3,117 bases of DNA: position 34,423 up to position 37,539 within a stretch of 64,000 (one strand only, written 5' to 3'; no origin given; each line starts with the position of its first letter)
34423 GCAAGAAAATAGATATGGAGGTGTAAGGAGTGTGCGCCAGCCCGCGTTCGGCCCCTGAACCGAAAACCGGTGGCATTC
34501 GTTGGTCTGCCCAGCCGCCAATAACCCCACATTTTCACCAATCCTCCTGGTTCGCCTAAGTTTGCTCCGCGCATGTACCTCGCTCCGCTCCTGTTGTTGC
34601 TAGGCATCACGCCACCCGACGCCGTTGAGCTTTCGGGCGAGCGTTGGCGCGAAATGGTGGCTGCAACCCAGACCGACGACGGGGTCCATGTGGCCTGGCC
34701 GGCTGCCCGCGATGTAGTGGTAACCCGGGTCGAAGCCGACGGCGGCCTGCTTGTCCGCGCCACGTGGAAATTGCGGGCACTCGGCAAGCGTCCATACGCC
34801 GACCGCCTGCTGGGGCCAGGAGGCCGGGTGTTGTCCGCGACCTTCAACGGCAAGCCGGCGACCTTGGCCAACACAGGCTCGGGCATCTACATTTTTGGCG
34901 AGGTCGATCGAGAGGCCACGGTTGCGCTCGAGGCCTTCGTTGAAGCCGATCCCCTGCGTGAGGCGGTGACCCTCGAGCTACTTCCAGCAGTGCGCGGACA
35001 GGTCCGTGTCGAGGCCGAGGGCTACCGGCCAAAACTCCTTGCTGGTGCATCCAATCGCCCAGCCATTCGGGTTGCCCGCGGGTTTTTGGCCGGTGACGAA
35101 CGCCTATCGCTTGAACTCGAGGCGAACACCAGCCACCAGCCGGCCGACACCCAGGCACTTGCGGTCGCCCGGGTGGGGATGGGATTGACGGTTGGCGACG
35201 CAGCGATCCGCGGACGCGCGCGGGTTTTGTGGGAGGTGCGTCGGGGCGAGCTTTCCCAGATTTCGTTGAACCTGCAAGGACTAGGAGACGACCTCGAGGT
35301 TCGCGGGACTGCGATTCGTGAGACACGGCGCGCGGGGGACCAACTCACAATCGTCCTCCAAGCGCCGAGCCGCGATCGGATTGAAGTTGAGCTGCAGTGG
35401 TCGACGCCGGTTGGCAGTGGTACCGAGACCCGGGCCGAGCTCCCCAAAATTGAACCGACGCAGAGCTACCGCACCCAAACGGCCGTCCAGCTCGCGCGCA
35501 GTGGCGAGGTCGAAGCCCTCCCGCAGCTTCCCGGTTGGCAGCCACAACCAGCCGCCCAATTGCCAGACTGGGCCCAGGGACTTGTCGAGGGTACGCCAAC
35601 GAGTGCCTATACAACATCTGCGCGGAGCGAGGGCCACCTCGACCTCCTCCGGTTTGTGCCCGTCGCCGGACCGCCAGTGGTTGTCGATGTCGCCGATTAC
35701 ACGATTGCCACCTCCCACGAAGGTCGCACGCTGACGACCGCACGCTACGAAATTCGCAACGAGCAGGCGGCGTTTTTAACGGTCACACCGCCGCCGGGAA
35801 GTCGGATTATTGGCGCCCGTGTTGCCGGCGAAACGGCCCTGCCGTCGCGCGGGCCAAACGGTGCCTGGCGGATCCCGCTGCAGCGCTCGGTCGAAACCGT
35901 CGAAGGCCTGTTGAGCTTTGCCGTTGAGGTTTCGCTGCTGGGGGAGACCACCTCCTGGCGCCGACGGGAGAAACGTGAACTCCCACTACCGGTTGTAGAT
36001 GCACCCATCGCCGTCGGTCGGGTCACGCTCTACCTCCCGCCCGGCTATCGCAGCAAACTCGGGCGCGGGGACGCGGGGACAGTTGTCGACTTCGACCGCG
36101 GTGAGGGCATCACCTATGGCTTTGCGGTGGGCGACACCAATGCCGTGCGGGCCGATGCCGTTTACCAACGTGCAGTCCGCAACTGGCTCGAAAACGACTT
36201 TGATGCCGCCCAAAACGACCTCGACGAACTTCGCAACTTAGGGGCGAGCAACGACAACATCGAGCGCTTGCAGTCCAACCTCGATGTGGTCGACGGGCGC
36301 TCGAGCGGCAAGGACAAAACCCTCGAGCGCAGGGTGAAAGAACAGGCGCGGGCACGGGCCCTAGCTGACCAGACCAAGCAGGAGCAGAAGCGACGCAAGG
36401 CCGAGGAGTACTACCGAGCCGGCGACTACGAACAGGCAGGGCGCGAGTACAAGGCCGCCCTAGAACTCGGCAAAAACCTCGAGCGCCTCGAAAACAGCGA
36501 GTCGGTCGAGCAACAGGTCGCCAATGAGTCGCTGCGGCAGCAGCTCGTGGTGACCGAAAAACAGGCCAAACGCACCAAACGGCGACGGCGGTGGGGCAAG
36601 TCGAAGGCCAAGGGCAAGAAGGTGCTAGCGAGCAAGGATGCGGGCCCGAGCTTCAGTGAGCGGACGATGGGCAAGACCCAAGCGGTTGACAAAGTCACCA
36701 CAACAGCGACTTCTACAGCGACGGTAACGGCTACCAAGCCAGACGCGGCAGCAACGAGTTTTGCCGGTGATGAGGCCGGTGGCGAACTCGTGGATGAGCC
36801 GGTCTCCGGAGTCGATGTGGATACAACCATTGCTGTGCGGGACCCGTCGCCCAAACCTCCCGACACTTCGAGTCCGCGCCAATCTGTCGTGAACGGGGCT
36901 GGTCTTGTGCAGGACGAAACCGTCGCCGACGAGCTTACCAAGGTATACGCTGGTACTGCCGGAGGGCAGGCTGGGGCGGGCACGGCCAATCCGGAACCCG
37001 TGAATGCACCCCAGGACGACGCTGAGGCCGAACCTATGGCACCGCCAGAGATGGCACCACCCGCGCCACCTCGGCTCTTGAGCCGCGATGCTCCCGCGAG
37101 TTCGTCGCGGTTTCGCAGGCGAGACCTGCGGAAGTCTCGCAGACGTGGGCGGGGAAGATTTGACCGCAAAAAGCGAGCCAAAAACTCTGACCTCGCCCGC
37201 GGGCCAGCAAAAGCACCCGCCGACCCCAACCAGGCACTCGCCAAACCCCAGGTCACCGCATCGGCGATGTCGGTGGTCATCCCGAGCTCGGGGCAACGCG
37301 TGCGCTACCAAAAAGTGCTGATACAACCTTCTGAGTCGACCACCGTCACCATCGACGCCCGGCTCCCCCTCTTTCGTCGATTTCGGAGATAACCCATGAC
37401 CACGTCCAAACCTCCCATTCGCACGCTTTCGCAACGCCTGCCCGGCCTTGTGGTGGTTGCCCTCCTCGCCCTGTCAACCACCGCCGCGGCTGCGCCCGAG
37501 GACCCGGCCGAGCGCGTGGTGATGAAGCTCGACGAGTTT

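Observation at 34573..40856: Tightly coupled operon: two paralogous large secreted proteins of unknown function plus a vWA (MIDAS) protein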

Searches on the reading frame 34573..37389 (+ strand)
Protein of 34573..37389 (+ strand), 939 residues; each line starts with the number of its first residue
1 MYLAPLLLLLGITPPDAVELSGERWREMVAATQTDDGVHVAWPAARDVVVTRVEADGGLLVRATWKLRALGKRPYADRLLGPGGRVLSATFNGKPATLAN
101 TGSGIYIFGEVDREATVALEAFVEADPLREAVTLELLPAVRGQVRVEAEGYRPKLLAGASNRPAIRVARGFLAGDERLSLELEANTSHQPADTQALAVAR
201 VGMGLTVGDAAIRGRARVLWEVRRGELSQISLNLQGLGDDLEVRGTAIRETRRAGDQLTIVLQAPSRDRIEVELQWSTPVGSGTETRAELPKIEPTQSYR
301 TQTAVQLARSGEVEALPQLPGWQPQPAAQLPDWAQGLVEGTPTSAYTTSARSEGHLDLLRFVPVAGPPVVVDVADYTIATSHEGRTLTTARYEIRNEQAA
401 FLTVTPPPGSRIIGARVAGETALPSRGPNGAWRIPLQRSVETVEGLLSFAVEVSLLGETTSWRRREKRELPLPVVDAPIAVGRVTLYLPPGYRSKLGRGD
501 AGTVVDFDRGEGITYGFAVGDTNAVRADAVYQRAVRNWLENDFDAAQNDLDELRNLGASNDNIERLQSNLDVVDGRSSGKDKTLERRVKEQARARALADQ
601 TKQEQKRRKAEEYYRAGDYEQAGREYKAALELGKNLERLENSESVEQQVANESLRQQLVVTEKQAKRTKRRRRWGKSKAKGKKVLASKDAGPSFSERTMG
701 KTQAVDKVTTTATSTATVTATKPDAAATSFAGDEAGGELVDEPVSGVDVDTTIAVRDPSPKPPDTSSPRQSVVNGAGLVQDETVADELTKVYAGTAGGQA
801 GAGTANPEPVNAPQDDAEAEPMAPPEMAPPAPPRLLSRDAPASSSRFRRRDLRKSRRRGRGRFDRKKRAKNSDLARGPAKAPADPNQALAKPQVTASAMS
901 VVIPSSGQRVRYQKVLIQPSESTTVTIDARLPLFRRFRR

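Call 7: search_protein_families(library=pfam, proteins=[window:34573-37389:+], max_evalue=0.01)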
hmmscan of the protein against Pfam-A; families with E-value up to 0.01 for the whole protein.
window:34573-37389:+ (939 aa): 0 families

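Call 9: search_protein_families(library=ncbifam, proteins=[window:34573-37389:+], max_evalue=1)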
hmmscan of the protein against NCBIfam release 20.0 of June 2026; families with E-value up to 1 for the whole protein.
window:34573-37389:+ (939 aa): 0 families

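Call 22: search_protein_families(library=pfam, proteins=[window:34573-37389:+], max_evalue=10)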
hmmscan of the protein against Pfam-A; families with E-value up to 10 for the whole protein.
window:34573-37389:+ (939 aa): 4 families
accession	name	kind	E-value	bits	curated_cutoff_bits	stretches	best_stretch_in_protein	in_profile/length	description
PF13414.12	TPR_11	-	0.21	11.8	26.8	1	612-632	3-23/42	TPR repeat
PF07719.23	TPR_2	-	0.29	11.8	27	1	608-634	6-32/34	Tetratricopeptide repeat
PF17169.10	NRBF2_MIT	-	0.41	11.4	29.2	1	604-673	9-80/83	MIT domain of nuclear receptor-binding factor 2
PF22812.1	CR_prot_dom_plant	-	0.89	10.5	34.1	1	818-848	2-33/71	Plant cysteine-rich protein domain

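Call 55: predict_structure(alignment_id=A2)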
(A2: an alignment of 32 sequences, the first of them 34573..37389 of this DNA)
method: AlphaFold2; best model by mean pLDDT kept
length: 939 residues; sequences in the alignment: 32
mean_pLDDT: 76.2   pTM: 0.49
mean pLDDT of the five models: 76.2, 74.8, 74.1, 73.9, 72.6
residues with pLDDT >= 90: 504; 70-90: 140; 50-70: 59; < 50: 236
segments of 3 or more residues with pLDDT < 50: 1-3, 8-14, 34-38, 186-192, 685-739, 741-880, 886-898
pLDDT, mean of each block of 10 residues (from residue 1): 49 53 67 53 95 90 95 91 92 92 90 95 92 94 91 88 83 93 60 74 95 96 91 92 95 95 93 96 86 89 94 90 94 94 92 87 68 94 93 92 95 91 89 94 91 94 95 96 94 93 87 63 84 94 96 90 93 83 89 92 97 98 97 91 82 97 96 83 48 37 33 32 31 34 39 36 36 30 37 31 39 35 37 39 42 43 40 40 46 39 72 94 96 70
secondary structure, 60 per line:
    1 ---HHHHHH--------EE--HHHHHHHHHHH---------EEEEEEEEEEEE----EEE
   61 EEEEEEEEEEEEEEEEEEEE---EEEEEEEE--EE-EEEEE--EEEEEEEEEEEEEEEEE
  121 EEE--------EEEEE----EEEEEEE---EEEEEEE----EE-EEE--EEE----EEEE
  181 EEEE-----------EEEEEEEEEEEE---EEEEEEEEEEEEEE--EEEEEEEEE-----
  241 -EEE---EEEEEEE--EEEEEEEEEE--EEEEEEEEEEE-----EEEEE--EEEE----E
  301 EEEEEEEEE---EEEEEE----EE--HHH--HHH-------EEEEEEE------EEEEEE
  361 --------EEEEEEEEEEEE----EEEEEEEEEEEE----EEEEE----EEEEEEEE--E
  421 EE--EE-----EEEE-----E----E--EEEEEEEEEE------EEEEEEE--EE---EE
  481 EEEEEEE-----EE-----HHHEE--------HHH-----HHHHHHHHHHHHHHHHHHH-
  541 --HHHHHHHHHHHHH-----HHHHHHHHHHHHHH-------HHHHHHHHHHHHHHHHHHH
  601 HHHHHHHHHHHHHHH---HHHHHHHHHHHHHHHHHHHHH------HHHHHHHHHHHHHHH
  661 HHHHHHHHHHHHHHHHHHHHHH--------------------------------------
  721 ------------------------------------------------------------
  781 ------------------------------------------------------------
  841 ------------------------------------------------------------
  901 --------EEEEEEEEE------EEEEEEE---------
elements in order (helices of 4 or more, strands of 3 or more residues): H4-9 H22-32 E42-53 E58-80 E84-91 E97-101 E104-123 E132-136 E141-147 E151-157 E165-167 E170-172 E177-184 E196-207 E211-224 E227-235 E242-244 E248-254 E257-266 E269-279 E285-289 E292-295 E300-309 E313-318 E342-348 E355-360 E369-380 E385-396 E401-405 E410-417 E420-422 E432-435 E449-458 E465-471 E479-487 H521-539 H543-555 H561-574 H582-615 H619-639 H646-682 E909-917 E924-930
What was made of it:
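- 34573..37392 (+): P1 gene, 939 aa. This is the large paralogue: module, then helical and disordered insertion, then C-terminal hairpin. AF2 model has pLDDT 76.2, with 504 residues at 90 or above (call 55).
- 36133..36618 (+): P1 helical region (aa 521-682): a TPR/MIT-like bundle and long helices. AF2 predicts helices 521-682 (call 55).
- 36625..37266 (+): P1 disordered linker (aa 685-898). It is rich in Ala, Pro and Thr, and carries a strongly basic patch at about aa 847-869. pLDDT is below 50 (call 55).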

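Call 65: search_protein_families(library=pfam, alignment_id=A2, max_evalue=1)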
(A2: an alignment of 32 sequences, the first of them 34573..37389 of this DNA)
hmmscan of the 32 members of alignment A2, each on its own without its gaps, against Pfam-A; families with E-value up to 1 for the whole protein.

A. member 1, window:34573-37389:+ (939 aa): 4 families
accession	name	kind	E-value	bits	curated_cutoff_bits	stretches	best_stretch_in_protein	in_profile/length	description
PF13414.12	TPR_11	-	0.21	11.8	26.8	1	612-632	3-23/42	TPR repeat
PF07719.23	TPR_2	-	0.29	11.8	27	1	608-634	6-32/34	Tetratricopeptide repeat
PF17169.10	NRBF2_MIT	-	0.41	11.4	29.2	0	604-673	9-80/83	MIT domain of nuclear receptor-binding factor 2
PF22812.1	CR_prot_dom_plant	-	0.89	10.5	34.1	0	818-848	2-33/71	Plant cysteine-rich protein domain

B. families by the number of members that match (of 32 scanned): 30 families (the first 25 are shown)
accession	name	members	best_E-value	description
PF07719.23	TPR_2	14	0.0012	Tetratricopeptide repeat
PF13414.12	TPR_11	10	0.0031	TPR repeat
PF00515.34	TPR_1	8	0.0007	Tetratricopeptide repeat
PF13181.12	TPR_8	7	0.0036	Tetratricopeptide repeat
PF13432.12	TPR_16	5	0.00033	Tetratricopeptide repeat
PF17390.7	Bac_rhamnosid_C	4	0.012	Bacterial alpha-L-rhamnosidase C-terminal domain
PF13428.12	TPR_14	4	0.016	Tetratricopeptide repeat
PF13176.12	TPR_7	3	0.021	Tetratricopeptide repeat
PF15348.11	GEMIN8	2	0.019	Gemini of Cajal bodies-associated protein 8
PF14559.12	TPR_19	2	0.04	Tetratricopeptide repeat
PF13424.12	TPR_12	2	0.053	Tetratricopeptide repeat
PF04212.24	MIT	2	0.077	MIT (microtubule interacting and transport) domain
PF13174.12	TPR_6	2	0.12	Tetratricopeptide repeat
PF24575.1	TPR_Slam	2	0.16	Surface lipoprotein assembly modifier, N-terminal TPR repeats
PF13374.12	TPR_10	2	0.16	Tetratricopeptide repeat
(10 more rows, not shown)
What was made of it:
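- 36133..36618 (+): Pfam TPR hits are weak: E=0.2-0.3 here, and 14 of 32 orthologues hit TPR_2 with a best E of 0.0012 (calls 22, 65).
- On TPR proteins (P1 insertion): Fourteen of 32 orthologues give weak TPR_2 hits, with a best E of 0.0012 (calls 22, 65).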

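Call 86: search_protein_families(library=padloc, proteins=[window:34573-37389:+], max_evalue=0.01)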
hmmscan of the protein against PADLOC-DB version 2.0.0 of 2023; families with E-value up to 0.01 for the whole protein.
window:34573-37389:+ (939 aa): 0 families
